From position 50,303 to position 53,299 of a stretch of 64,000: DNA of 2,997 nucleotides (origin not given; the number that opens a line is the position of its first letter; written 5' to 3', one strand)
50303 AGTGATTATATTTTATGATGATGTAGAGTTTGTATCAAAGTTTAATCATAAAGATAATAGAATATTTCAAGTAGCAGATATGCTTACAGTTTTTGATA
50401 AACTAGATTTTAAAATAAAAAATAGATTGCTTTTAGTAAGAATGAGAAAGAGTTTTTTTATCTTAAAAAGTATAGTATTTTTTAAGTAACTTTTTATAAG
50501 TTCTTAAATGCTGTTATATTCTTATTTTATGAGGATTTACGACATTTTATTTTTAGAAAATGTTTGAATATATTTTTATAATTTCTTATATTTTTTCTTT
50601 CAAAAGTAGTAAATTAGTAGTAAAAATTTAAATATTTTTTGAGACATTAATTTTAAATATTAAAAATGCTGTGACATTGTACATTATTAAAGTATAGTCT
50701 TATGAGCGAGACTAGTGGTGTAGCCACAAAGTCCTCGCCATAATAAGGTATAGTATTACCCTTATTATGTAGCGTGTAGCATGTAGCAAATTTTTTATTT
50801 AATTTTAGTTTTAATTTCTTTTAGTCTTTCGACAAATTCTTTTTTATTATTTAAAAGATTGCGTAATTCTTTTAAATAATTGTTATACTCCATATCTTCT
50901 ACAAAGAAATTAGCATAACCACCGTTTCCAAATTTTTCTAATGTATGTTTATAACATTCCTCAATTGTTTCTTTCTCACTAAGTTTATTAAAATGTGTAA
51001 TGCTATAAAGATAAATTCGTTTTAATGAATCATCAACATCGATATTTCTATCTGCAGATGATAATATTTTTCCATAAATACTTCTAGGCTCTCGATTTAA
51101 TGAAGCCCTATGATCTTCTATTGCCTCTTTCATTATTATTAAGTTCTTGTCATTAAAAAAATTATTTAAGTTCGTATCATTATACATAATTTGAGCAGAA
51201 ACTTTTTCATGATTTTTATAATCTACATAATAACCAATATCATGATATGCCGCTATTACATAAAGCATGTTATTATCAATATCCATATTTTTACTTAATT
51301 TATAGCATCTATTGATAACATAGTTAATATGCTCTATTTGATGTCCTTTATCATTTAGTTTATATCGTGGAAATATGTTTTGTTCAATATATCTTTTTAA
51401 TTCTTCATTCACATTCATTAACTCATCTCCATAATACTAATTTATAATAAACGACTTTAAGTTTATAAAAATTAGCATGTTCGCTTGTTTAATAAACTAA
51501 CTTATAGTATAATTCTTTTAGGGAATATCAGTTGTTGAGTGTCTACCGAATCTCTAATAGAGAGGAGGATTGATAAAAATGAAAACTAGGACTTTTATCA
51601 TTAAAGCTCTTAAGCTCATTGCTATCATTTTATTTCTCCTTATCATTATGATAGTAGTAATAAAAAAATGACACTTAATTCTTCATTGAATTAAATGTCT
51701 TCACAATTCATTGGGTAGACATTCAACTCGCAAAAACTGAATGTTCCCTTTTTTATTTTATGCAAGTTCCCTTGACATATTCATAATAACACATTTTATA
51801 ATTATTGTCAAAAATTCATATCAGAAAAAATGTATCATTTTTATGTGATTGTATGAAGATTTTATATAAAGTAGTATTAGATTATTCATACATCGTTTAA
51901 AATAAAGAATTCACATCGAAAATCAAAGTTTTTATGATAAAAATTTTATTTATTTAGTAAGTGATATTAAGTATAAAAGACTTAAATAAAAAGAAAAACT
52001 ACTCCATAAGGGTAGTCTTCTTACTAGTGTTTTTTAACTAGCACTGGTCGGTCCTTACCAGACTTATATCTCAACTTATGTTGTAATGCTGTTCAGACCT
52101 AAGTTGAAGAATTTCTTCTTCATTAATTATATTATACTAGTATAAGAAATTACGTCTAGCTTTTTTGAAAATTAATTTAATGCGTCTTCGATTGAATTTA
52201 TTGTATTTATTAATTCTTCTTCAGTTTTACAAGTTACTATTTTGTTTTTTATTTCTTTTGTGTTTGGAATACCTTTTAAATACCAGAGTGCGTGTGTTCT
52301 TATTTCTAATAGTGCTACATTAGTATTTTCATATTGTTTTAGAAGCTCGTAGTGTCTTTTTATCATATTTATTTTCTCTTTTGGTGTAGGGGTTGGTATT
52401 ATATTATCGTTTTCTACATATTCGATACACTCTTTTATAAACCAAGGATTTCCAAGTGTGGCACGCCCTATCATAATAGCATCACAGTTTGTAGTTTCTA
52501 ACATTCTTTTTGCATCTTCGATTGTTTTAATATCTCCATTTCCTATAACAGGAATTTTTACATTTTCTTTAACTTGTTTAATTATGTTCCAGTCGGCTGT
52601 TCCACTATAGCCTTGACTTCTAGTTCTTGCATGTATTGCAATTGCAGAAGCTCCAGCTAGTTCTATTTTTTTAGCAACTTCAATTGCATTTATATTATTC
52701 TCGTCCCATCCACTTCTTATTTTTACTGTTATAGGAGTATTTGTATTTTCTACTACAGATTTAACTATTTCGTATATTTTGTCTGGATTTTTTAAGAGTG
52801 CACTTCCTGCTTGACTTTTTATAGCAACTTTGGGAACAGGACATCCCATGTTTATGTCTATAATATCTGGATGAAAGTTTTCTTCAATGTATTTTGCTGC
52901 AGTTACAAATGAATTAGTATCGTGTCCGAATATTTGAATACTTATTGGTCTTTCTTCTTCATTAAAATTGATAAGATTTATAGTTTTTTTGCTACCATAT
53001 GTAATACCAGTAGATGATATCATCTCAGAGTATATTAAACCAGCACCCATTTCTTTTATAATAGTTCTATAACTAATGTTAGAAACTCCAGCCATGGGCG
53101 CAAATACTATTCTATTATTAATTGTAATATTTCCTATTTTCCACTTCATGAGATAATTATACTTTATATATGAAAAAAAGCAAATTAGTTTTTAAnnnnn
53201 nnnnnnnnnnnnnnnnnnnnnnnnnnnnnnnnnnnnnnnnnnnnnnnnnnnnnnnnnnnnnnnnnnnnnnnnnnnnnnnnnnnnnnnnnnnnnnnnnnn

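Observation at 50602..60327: A structured repeat family of roughly 190 bp in inverted copies 3' of two genes, plus a partial third copy that with copy 2 brackets the kinase-like pseudogene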

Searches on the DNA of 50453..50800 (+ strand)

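Call 64: search_dna_similar(query=window:50453-50800:+, collection=plasmids, mode=distant, max_rows=15)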
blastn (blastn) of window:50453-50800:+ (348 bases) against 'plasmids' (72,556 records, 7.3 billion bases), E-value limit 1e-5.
Records with a match: 12; places in all: 12; records where one place covers at least 80% of the query: 0.
Best place of each record, by identity: 60-80% 12.
By first word of the organism name: Enterococcus 9; Ligilactobacillus 1; Clostridium 1; Limosilactobacillus 1.
By predicted mobility (MOB-suite, as given by PLSDB): conjugative 7; mobilizable 4; non-mobilizable 1.
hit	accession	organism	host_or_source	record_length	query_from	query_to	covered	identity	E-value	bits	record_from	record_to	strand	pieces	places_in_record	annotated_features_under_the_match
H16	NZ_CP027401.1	Enterococcus faecium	Homo sapiens,blood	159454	2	172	49%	70.3%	2e-9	70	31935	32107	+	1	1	none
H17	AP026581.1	Enterococcus faecium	Homo sapiens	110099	1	172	49%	69.7%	8e-9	69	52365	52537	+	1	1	none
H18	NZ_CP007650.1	Ligilactobacillus salivarius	swine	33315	2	172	49%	70.1%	6e-10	72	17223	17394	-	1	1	none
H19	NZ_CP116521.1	Enterococcus faecium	Bos taurus,whole organism,fecal sample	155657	3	172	49%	70.1%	8e-9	68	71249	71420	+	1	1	none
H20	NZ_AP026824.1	Clostridium tetani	Homo sapiens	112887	2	172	49%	69.5%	3e-8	67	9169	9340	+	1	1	none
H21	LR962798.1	Enterococcus faecalis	-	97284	3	172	49%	69.9%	2e-9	70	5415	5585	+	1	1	none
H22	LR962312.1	Enterococcus faecalis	-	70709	4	172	49%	69.8%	8e-9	68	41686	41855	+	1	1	none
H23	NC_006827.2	Enterococcus faecalis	-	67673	15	172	45%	69.8%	9e-8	65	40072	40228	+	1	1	none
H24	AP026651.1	Enterococcus faecium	-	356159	15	172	45%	69.8%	9e-8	65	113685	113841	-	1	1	none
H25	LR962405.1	Enterococcus faecalis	-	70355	15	172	45%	69.8%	9e-8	65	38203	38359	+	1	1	none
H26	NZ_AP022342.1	Enterococcus faecium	Homo sapiens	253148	15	172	45%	69.8%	9e-8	65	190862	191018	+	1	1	none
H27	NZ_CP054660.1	Limosilactobacillus reuteri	Sus scrofa domesticus,single organism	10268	15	172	45%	69.8%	9e-8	65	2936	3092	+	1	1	none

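Call 65: search_dna_similar(query=window:50453-50800:+, collection=phages, mode=distant, max_rows=15)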
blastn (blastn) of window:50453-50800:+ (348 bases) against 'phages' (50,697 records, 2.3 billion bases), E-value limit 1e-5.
Records with a match: 2; places in all: 2; records where one place covers at least 80% of the query: 0.
Best place of each record, by identity: 60-80% 2.
By first word of the organism name: Enterococcus 1; Streptococcus 1.
By host as written in the record: Enterococcus faecalis 1; Streptococcus pneumoniae 18C/3 1.
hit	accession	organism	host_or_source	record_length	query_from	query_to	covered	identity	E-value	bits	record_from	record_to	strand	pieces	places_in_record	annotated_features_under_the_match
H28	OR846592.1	Enterococcus phage Efs 1-1-1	Enterococcus faecalis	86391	5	172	48%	70.3%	2e-9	69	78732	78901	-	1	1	record has no annotation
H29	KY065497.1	Streptococcus phage IPP61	Streptococcus pneumoniae 18C/3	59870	4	172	49%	69.8%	2e-9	68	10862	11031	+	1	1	putative helicase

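Call 66: get_annotated_region(hit=H23, flank=2500)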
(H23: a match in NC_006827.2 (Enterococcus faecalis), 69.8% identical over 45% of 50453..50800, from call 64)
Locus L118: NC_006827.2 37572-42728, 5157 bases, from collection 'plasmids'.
description: Enterococcus faecalis plasmid pCF10, complete sequence
organism: Enterococcus faecalis (NCBI taxid 1351)
taxonomy: Bacteria; Bacillota; Bacilli; Lactobacillales; Enterococcaceae; Enterococcus; Enterococcus faecalis
host: -; source: -; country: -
typing (MOB-suite, as given by PLSDB): conjugative; replicon rep_cluster_1027; relaxase MOBP,MOBT; mating-pair formation MPF_T
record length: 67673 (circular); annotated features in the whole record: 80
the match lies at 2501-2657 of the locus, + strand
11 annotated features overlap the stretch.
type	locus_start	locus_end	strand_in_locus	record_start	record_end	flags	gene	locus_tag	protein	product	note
CDS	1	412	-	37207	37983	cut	-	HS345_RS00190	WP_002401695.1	Cas9 inhibitor AcrIIA9 family protein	-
CDS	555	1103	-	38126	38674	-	-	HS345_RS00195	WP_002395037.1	hypothetical protein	-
CDS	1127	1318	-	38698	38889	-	-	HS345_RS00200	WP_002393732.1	DpnD/PcfM family protein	-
CDS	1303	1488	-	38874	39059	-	-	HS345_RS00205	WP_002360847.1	hypothetical protein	-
CDS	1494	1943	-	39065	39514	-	-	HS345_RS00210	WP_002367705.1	hypothetical protein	-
CDS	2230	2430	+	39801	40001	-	-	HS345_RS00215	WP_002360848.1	hypothetical protein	-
CDS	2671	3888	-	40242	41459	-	-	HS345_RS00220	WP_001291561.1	tyrosine-type recombinase/integrase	GO:0015074 - DNA integration [Evidence IEA]; GO:0006310 - DNA recombination [Evidence IEA]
CDS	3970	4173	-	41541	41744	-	-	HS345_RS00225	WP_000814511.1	excisionase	-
CDS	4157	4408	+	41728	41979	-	-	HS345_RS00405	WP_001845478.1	hypothetical protein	-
CDS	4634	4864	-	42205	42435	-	-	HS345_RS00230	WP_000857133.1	helix-turn-helix domain-containing protein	-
CDS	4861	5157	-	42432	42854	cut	-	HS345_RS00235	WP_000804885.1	sigma-70 family RNA polymerase sigma factor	GO:0006352 - DNA-templated transcription initiation [Evidence IEA]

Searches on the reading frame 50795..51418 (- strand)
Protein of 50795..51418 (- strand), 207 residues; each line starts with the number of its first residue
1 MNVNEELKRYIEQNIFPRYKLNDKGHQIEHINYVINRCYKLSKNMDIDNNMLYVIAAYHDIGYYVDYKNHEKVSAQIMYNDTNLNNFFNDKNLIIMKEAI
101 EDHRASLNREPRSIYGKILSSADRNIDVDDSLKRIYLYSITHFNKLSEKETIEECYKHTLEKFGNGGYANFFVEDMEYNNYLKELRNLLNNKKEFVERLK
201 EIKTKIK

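Call 10: search_protein_families(library=pfam, proteins=[window:50795-51418:-], max_evalue=0.01)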
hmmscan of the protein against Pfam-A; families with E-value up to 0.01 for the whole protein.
window:50795-51418:- (207 aa): 3 families
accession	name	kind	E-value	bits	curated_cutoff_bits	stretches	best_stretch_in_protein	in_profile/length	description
PF01966.28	HD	-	4.5e-08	33.8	22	1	29-124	3-112/116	HD domain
PF25043.1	DUF7788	-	0.0016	18.2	27.1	1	85-169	56-143/221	Domain of unknown function (DUF7788)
PF21447.3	Ppx-GppA_III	-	0.004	17.4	27.3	1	46-109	44-105/177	Ppx/GppA phosphatase, domain III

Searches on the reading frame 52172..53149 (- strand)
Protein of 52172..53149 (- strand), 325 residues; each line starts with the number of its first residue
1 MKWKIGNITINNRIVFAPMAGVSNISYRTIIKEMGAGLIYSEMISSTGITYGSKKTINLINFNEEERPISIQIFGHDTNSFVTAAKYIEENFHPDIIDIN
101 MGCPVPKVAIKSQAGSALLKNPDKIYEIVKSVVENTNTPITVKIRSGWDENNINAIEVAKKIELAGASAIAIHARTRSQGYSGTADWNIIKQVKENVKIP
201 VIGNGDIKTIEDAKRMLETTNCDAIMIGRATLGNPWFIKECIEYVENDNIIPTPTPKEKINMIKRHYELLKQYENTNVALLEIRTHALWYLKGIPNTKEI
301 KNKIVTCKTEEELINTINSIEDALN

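Call 10: search_protein_families(library=pfam, proteins=[window:52172-53149:-], max_evalue=0.01)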
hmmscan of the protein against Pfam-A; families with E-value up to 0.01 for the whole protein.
window:52172-53149:- (325 aa): 6 families
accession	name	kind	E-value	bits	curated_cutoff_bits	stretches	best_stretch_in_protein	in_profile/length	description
PF01207.24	Dus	-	3.2e-95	319.3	20.4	1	16-318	2-303/311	Dihydrouridine synthase (Dus)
PF00977.27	His_biosynth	-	2.3e-13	50.6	23.6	2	114-231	101-222/228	Histidine biosynthesis protein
PF01180.27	DHO_dh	-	1.7e-08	34.5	27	1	44-228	71-267/291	Dihydroorotate dehydrogenase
PF00724.26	Oxidored_FMN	-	7.5e-08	32.5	27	1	155-239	249-333/342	NADH:flavin oxidoreductase / NADH oxidase family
PF01680.23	SOR_SNZ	-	0.0018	18.6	27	1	154-225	21-96/207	SOR/SNZ family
PF04309.18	G3P_antiterm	-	0.0018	18.1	27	0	188-219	129-160/173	Glycerol-3-phosphate responsive antiterminator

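Call 70: find_encoding_contigs(protein=window:52172-53149:-, flank=6000, max_places=8)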
Protein window:52172-53149:- (325 aa): 23 contigs read that carry it; 8 places shown.
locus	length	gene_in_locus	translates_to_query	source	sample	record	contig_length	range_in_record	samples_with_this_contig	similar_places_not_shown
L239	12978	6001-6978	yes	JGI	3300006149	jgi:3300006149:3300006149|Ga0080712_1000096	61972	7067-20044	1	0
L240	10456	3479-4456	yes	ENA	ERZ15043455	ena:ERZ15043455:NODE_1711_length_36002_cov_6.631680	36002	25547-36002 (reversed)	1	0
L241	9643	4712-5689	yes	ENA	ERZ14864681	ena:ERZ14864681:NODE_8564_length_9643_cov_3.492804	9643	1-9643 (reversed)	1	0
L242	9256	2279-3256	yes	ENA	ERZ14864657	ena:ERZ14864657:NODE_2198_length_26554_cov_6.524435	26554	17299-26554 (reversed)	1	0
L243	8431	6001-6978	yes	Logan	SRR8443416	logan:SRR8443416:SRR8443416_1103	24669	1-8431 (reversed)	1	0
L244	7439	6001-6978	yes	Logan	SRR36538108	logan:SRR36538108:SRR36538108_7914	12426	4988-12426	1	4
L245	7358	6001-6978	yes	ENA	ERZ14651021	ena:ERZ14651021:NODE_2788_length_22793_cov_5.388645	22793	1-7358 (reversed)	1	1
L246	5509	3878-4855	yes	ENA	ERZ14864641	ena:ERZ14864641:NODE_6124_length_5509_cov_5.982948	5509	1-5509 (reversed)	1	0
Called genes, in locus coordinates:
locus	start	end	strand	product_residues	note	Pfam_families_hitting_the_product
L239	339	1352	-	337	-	PF00089:Trypsin, PF13365:Trypsin_2, PF13180:PDZ_2, PF00595:PDZ (weak), PF17820:PDZ_6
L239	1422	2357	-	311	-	PF07751:Abi_2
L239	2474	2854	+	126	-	-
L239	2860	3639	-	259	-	-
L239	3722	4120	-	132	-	PF00380:Ribosomal_S9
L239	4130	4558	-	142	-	PF00572:Ribosomal_L13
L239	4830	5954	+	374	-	PF18998:Flg_new_2 (faint)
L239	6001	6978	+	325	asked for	PF00724:Oxidored_FMN (faint), PF01207:Dus, PF01180:DHO_dh (weak), PF00977:His_biosynth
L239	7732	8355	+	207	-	PF01966:HD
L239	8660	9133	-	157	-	-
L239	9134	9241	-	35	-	-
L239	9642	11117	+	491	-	PF01336:tRNA_anti-codon, PF00152:tRNA-synt_2, PF01409:tRNA-synt_2d (faint)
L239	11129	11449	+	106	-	-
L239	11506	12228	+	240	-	-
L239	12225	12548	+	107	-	-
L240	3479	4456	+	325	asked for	PF00724:Oxidored_FMN (faint), PF01207:Dus, PF01180:DHO_dh (weak), PF00977:His_biosynth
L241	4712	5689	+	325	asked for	PF00724:Oxidored_FMN (faint), PF01207:Dus, PF01180:DHO_dh (weak), PF00977:His_biosynth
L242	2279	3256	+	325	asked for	PF00724:Oxidored_FMN (faint), PF01207:Dus, PF01180:DHO_dh (weak), PF00977:His_biosynth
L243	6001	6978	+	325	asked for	PF00724:Oxidored_FMN (faint), PF01207:Dus, PF01180:DHO_dh (weak), PF00977:His_biosynth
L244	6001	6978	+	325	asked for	PF00724:Oxidored_FMN (faint), PF01207:Dus, PF01180:DHO_dh (weak), PF00977:His_biosynth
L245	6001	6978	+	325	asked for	PF00724:Oxidored_FMN (faint), PF01207:Dus, PF01180:DHO_dh (weak), PF00977:His_biosynth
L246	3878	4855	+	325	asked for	PF00724:Oxidored_FMN (faint), PF01207:Dus, PF01180:DHO_dh (weak), PF00977:His_biosynth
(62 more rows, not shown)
